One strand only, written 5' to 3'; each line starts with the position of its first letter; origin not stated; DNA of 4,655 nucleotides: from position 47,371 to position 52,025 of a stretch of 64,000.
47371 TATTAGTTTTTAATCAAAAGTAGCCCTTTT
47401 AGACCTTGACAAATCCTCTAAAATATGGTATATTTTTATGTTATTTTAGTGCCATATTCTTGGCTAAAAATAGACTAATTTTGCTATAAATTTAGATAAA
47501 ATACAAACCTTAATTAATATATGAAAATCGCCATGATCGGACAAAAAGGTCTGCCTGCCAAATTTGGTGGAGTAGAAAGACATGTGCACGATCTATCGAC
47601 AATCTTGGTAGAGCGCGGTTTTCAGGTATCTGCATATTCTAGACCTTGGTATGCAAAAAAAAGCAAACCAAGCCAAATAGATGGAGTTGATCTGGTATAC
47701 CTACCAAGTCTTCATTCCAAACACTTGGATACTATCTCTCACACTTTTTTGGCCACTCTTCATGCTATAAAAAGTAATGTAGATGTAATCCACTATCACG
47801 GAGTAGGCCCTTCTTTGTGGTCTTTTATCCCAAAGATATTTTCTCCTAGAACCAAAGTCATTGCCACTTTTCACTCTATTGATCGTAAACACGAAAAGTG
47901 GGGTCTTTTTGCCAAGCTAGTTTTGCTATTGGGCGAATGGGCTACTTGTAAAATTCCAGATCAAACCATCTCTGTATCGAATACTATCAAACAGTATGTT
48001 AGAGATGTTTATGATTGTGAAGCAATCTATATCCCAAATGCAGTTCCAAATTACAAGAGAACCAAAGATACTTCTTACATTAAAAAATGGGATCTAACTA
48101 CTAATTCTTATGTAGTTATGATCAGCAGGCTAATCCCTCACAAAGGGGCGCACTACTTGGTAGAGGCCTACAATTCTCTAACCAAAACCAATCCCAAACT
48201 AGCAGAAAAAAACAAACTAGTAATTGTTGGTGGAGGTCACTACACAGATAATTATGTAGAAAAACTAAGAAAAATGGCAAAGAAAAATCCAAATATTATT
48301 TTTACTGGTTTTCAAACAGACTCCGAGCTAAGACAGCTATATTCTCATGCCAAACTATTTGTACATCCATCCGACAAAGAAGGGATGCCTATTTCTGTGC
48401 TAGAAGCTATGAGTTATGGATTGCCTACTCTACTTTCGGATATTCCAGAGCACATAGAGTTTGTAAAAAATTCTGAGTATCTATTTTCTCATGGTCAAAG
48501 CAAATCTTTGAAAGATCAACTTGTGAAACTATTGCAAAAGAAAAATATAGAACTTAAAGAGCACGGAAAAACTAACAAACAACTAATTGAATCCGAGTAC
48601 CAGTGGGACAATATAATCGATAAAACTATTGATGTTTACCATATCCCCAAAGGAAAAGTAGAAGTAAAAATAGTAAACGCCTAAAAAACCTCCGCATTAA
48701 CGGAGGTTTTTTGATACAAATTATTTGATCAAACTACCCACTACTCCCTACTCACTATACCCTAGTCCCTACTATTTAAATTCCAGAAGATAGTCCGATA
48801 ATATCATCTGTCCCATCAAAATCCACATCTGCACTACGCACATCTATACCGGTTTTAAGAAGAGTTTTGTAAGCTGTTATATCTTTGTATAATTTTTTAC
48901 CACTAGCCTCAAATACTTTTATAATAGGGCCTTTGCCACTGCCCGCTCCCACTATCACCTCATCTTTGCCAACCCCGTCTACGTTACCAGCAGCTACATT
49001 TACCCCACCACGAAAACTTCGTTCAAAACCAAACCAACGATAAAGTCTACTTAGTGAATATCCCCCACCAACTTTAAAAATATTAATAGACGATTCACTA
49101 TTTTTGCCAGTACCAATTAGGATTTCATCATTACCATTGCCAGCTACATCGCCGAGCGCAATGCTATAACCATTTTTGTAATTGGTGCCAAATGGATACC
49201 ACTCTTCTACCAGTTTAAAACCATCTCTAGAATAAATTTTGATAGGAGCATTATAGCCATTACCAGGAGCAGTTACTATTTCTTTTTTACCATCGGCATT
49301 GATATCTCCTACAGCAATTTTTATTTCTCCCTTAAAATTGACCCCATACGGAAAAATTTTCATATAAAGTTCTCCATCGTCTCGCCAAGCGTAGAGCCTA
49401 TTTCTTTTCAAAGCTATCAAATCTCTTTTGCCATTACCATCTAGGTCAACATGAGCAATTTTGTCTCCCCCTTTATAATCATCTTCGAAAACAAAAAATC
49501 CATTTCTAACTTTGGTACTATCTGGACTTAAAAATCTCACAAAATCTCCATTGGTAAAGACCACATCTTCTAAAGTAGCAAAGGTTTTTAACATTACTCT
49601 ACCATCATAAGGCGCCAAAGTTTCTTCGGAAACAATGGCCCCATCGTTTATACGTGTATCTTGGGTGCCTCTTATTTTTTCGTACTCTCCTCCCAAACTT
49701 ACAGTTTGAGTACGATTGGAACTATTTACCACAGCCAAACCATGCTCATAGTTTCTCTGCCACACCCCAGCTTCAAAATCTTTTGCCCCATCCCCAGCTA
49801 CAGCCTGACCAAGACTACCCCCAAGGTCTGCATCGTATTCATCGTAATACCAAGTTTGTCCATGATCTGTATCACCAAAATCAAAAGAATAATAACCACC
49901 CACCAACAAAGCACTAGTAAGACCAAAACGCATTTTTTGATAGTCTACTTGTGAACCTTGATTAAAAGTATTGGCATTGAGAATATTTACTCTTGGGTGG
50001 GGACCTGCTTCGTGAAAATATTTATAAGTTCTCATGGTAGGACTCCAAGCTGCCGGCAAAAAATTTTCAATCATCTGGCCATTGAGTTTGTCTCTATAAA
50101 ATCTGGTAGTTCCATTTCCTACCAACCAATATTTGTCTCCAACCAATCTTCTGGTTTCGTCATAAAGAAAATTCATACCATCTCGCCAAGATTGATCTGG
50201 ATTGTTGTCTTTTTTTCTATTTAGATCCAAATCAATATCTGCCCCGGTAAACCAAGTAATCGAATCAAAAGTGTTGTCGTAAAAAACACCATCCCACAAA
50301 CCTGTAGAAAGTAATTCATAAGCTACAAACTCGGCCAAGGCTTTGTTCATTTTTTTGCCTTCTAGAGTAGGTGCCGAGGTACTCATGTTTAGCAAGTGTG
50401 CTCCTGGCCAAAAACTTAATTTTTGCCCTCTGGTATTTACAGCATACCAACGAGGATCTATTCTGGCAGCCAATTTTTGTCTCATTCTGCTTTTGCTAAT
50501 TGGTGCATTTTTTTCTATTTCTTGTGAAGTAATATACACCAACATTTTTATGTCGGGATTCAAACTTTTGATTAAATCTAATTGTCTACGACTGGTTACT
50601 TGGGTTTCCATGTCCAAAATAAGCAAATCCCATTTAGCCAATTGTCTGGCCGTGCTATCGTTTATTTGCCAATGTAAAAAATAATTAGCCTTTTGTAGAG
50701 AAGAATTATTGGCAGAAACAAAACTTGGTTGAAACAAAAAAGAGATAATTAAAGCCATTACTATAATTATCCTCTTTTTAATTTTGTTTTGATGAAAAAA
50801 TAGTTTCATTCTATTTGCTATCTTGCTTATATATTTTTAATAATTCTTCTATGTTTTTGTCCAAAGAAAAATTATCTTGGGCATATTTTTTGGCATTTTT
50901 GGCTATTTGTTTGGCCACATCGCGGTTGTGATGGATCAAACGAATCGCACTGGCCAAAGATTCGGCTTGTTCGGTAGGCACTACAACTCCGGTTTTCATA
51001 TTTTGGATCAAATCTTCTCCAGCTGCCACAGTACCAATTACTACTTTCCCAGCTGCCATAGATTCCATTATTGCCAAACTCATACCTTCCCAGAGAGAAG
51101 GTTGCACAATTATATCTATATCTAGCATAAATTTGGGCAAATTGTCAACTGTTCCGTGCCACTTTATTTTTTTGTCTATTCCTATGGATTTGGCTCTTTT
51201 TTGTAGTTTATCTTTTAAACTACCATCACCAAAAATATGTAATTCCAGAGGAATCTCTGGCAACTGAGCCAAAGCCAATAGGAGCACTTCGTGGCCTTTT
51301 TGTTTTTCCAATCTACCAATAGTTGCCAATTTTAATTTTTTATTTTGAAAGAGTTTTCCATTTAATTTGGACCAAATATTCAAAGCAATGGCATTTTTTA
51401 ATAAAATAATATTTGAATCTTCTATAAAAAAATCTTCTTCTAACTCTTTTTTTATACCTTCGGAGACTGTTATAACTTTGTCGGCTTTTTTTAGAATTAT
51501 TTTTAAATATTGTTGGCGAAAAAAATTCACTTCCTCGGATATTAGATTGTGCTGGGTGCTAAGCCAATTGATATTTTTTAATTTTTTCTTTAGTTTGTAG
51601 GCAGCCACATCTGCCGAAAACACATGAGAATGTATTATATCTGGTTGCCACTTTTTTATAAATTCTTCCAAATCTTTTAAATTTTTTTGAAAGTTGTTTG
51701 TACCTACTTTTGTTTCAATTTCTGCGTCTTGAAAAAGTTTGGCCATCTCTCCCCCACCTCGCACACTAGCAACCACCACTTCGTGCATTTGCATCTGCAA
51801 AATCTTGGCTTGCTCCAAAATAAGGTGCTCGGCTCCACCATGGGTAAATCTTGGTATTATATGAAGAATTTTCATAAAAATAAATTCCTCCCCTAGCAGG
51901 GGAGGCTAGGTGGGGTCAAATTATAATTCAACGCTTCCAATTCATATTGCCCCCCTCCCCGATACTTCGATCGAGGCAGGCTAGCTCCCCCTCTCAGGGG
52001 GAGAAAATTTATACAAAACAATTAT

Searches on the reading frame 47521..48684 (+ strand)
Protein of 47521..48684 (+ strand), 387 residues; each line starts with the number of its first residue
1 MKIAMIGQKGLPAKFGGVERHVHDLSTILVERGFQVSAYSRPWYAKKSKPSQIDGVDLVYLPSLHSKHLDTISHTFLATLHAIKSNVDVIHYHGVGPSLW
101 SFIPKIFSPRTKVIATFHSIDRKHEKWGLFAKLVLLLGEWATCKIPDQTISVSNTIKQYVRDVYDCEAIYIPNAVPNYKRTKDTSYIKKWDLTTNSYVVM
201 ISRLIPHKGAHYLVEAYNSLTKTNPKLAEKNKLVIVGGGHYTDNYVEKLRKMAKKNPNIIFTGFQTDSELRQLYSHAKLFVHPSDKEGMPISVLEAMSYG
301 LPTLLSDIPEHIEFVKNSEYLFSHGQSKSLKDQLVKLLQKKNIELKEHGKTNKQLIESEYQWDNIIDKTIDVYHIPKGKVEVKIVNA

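Call 9: search_protein_families(library=pfam, proteins=[window:47521-48684:+], max_evalue=0.01)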
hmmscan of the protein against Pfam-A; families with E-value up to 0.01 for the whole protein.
window:47521-48684:+ (387 aa): 7 families
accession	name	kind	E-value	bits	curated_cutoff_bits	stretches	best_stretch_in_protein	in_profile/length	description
PF00534.26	Glycos_transf_1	-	6.7e-33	114.1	26.4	1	191-350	10-160/172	Glycosyl transferases group 1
PF13692.12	Glyco_trans_1_4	-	5e-27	95.4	27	1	197-339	3-141/142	Glycosyl transferases group 1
PF13439.12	Glyco_transf_4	-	9.5e-21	75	28.5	1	15-175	1-166/170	Glycosyltransferase Family 4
PF20706.3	GT4-conflict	-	5.1e-10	39.3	26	1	194-307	196-312/385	Family 4 Glycosyltransferase in conflict systems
PF13579.12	Glyco_trans_4_4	-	1.9e-07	32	29.7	1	16-164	1-145/158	Glycosyl transferase 4-like domain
PF09314.17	DUF1972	-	2.4e-06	27.7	25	1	3-165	4-174/186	Domain of unknown function (DUF1972)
PF13524.12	Glyco_trans_1_2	-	4.1e-05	24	25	1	232-369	16-142/144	Glycosyl transferase-like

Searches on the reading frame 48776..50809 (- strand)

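Call 9: search_protein_families(library=pfam, proteins=[window:48776-50809:-], max_evalue=0.01)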
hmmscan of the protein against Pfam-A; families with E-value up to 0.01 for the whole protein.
window:48776-50809:- (677 aa): 3 families
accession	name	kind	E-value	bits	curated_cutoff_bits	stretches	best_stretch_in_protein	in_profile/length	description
PF14885.12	GHL15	-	1.4e-32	114.2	27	1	81-357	1-270/271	Hypothetical glycosyl hydrolase family 15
PF13517.12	FG-GAP_3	-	1.7e-11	45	26.9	2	455-512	1-60/61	FG-GAP-like repeat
PF01839.29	FG-GAP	-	4e-07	30.2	22.1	0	498-517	5-25/37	FG-GAP repeat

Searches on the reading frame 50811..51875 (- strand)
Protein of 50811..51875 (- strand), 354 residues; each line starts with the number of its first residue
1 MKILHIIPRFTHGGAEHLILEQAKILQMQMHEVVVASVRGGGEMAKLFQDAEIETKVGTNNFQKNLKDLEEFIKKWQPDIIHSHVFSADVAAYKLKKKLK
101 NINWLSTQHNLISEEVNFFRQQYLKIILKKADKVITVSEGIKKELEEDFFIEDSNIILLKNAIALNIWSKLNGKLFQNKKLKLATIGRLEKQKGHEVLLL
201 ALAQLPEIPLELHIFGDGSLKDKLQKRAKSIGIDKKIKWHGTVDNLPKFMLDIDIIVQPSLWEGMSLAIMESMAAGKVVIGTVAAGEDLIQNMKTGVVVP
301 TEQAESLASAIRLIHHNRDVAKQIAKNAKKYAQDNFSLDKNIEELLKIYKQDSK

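Call 9: search_protein_families(library=pfam, proteins=[window:50811-51875:-], max_evalue=0.01)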
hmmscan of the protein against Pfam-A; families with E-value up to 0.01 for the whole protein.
window:50811-51875:- (354 aa): 9 families
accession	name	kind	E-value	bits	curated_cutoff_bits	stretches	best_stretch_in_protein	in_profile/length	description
PF00534.26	Glycos_transf_1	-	4e-35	121.3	26.4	1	174-330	9-171/172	Glycosyl transferases group 1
PF13692.12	Glyco_trans_1_4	-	3.6e-30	105.5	27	1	182-314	3-139/142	Glycosyl transferases group 1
PF13439.12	Glyco_transf_4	-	6e-19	69.1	28.5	1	13-164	2-167/170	Glycosyltransferase Family 4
PF13579.12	Glyco_trans_4_4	-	3.5e-09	37.6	29.7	1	13-161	1-157/158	Glycosyl transferase 4-like domain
PF13477.12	Glyco_trans_4_2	-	5.3e-08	33.6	23.4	1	16-138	10-139/139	Glycosyl transferase 4-like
PF13524.12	Glyco_trans_1_2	-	0.00016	22.1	25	1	198-346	5-143/144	Glycosyl transferase-like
PF08323.17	Glyco_transf_5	-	0.0002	21.6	22.7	1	73-150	122-229/239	Starch synthase catalytic domain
PF20706.3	GT4-conflict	-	0.00024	20.7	26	1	125-338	141-378/385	Family 4 Glycosyltransferase in conflict systems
PF06925.17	MGDG_synth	-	0.0071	16.9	25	0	20-107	28-120/169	Monogalactosyldiacylglycerol (MGDG) synthase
